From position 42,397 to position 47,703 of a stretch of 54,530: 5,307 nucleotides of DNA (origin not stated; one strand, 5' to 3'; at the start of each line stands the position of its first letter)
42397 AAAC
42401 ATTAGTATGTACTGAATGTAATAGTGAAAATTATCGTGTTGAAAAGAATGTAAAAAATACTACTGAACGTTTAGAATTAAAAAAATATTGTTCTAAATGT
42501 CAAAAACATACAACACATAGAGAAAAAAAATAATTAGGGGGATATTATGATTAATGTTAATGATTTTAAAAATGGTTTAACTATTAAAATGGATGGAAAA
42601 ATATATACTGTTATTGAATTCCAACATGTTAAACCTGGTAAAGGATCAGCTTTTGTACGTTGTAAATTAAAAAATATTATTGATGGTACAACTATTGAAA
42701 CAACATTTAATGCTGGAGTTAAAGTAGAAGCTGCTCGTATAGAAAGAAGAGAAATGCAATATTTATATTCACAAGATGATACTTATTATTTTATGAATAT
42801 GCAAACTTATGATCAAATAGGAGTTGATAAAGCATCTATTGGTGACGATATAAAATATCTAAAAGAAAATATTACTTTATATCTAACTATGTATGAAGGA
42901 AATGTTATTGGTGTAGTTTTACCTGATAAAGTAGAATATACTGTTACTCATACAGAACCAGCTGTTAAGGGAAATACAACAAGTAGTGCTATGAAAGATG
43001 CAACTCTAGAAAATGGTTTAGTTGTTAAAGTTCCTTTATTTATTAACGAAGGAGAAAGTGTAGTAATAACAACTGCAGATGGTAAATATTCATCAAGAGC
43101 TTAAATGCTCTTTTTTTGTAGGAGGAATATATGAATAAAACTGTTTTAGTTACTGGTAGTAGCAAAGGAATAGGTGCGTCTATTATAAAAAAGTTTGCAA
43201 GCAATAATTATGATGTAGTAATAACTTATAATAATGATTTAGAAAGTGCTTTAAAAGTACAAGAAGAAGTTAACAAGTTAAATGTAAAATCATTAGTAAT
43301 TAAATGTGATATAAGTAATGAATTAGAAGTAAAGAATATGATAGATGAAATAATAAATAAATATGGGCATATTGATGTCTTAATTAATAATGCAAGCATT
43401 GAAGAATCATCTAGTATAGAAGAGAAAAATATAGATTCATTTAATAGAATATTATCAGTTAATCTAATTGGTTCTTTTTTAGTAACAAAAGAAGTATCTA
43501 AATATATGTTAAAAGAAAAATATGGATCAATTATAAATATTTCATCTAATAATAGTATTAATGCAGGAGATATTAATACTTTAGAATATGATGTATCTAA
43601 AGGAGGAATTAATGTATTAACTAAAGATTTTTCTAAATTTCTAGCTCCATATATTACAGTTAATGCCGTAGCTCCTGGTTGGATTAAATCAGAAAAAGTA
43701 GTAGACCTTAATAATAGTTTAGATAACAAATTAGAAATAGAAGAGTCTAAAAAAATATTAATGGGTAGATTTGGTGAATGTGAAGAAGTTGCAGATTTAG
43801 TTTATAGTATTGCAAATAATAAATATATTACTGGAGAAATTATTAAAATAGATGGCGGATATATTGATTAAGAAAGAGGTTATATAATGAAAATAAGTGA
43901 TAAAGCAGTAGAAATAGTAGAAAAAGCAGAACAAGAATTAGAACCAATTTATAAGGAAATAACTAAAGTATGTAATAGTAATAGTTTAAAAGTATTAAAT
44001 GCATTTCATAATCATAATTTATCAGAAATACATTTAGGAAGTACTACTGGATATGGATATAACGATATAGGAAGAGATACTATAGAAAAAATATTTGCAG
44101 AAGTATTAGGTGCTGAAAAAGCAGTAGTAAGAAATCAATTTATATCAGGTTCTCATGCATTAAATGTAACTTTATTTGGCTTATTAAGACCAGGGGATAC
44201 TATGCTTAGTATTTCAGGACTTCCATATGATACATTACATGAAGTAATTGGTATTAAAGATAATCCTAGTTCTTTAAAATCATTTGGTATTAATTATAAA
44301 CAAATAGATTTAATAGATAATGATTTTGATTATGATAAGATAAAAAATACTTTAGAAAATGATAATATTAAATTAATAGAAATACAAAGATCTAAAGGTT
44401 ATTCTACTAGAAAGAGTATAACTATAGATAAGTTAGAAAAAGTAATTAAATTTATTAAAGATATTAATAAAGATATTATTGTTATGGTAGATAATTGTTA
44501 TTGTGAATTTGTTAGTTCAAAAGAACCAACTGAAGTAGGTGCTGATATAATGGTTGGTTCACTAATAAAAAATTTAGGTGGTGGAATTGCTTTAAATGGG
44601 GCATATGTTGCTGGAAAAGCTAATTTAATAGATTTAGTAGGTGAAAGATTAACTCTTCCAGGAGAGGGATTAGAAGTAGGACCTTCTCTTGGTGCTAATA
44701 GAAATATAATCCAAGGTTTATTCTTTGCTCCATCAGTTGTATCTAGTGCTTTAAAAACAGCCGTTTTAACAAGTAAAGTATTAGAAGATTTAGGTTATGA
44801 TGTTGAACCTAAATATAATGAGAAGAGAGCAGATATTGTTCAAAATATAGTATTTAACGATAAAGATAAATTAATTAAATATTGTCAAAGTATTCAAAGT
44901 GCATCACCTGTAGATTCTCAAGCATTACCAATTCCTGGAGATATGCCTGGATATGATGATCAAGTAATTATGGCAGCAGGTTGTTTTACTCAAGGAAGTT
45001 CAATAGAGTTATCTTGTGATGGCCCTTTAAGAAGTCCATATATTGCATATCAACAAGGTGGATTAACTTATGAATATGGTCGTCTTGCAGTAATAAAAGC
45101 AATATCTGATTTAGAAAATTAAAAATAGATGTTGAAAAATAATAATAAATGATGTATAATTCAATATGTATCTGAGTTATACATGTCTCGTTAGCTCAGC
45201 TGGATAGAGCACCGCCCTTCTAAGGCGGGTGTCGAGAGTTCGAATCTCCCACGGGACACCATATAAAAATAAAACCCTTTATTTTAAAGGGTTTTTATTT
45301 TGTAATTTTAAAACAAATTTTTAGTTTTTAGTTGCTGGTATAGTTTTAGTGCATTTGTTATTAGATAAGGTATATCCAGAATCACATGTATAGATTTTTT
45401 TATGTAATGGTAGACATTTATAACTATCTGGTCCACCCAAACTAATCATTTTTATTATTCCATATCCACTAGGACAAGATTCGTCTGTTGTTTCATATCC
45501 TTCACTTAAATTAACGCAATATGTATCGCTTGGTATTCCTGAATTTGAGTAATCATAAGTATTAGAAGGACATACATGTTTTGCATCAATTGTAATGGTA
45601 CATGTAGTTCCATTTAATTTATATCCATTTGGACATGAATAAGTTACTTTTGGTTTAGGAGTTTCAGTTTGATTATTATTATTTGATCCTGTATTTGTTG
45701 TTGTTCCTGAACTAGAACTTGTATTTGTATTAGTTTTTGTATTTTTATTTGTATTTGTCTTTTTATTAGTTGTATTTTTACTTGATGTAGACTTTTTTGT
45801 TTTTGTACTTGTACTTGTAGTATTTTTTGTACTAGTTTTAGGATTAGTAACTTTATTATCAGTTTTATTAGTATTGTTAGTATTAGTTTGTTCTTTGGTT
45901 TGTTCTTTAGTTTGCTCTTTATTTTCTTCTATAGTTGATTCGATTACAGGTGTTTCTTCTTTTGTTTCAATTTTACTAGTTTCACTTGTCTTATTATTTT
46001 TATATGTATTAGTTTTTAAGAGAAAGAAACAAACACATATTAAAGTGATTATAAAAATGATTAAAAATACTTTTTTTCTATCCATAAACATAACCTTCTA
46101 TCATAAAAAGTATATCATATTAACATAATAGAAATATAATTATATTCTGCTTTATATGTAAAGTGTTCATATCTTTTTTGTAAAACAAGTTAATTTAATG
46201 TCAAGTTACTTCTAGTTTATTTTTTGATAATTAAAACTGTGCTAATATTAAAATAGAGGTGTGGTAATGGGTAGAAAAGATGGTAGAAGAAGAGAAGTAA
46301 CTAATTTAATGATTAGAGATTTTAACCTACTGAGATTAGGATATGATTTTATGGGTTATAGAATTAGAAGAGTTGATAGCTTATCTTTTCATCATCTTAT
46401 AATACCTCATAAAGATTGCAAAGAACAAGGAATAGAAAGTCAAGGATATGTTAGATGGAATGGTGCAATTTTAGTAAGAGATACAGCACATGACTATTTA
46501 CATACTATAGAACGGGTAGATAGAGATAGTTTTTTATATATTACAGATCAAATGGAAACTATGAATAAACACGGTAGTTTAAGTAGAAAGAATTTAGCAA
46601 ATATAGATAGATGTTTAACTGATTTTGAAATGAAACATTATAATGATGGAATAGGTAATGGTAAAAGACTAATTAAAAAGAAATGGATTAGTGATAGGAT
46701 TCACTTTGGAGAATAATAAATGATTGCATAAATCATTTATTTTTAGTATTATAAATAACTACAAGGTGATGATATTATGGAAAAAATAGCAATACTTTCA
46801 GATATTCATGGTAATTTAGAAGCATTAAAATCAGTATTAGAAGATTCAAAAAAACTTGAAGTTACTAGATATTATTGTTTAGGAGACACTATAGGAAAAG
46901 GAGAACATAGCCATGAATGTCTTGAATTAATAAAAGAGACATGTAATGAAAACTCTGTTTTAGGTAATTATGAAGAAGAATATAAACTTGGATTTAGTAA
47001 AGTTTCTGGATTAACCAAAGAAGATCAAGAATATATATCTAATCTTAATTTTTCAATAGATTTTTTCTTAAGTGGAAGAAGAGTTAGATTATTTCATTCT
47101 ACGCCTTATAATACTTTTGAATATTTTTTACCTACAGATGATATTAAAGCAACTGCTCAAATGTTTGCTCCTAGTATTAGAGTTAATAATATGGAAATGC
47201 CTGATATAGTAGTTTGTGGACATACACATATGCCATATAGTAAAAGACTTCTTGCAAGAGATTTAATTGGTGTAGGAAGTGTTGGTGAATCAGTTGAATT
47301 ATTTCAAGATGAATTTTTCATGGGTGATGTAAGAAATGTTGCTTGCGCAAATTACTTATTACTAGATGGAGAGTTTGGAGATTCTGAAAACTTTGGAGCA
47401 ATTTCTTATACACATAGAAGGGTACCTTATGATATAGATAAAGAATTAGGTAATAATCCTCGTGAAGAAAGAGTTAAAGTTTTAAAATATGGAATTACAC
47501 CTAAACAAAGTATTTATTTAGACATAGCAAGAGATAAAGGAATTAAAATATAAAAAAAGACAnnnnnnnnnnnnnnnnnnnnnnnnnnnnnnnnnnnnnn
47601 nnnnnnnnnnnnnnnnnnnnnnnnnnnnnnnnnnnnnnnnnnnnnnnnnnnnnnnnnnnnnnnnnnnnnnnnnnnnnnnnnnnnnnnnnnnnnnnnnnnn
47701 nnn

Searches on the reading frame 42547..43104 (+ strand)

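Call 25: search_protein_families(library=pfam, proteins=[window:42547-43104:+], max_evalue=0.0001)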
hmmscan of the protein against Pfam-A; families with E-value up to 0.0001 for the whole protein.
window:42547-43104:+ (185 aa): 3 families
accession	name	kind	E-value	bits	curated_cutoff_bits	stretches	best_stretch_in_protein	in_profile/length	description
PF08207.18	EFP_N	-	4.5e-27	94.3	23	1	4-60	2-58/58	Elongation factor P (EF-P) KOW-like domain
PF09285.17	Elong-fact-P_C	-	1.4e-24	86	25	1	129-184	1-56/56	Elongation factor P, C-terminal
PF01132.26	EFP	-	1.9e-21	76.2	27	1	68-121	1-54/54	Elongation factor P (EF-P) OB domain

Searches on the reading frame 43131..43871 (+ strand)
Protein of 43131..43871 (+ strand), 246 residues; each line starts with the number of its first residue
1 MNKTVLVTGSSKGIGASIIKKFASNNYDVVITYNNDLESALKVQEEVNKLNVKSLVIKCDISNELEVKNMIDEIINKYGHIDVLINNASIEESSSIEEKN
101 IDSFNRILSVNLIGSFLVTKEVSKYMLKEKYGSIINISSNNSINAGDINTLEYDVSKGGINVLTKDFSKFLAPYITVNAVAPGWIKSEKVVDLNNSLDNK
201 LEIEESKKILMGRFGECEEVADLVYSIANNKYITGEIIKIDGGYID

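Call 25: search_protein_families(library=pfam, proteins=[window:43131-43871:+], max_evalue=0.0001)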
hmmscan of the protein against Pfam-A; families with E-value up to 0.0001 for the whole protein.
window:43131-43871:+ (246 aa): 4 families
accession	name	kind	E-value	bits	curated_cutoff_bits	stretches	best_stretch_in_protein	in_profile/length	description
PF13561.12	adh_short_C2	-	5.5e-48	164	27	1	11-244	5-235/236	Enoyl-(Acyl carrier protein) reductase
PF00106.31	adh_short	-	2.1e-46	158.3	26.6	1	3-194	1-191/195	short chain dehydrogenase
PF08659.16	KR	-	5.2e-09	36.7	22.6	1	4-139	2-136/180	KR domain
PF23441.1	SDR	-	3.3e-07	30.4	27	1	2-244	7-255/258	SDR-like rossmann domain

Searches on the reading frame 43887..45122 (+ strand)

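Call 25: search_protein_families(library=pfam, proteins=[window:43887-45122:+], max_evalue=0.0001)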
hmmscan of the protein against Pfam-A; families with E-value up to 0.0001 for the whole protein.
window:43887-45122:+ (411 aa): 2 families
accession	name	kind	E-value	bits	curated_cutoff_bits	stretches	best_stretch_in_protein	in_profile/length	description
PF06838.17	Met_gamma_lyase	-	2.3e-173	576.9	24.2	1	9-408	3-403/405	Methionine gamma-lyase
PF01053.26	Cys_Met_Meta_PP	-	1.9e-09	37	27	1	39-234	27-204/381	Cys/Met metabolism PLP-dependent enzyme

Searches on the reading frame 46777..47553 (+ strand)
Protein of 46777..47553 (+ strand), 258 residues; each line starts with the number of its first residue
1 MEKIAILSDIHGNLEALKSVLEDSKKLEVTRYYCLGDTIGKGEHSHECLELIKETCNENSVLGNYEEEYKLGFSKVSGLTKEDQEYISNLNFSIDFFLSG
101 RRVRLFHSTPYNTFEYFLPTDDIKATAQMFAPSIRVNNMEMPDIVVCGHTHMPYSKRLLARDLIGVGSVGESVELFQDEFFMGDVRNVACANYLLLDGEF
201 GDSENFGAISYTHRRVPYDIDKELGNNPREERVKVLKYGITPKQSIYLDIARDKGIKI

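Call 25: search_protein_families(library=pfam, proteins=[window:46777-47553:+], max_evalue=0.0001)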
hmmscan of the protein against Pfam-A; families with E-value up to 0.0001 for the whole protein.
window:46777-47553:+ (258 aa): 2 families
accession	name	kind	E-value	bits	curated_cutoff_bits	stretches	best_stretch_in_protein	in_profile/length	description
PF12850.12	Metallophos_2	-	2.5e-14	54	27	1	3-181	2-147/154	Calcineurin-like phosphoesterase superfamily domain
PF00149.33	Metallophos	-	1.1e-10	42.7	21.5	1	3-153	2-191/191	Calcineurin-like phosphoesterase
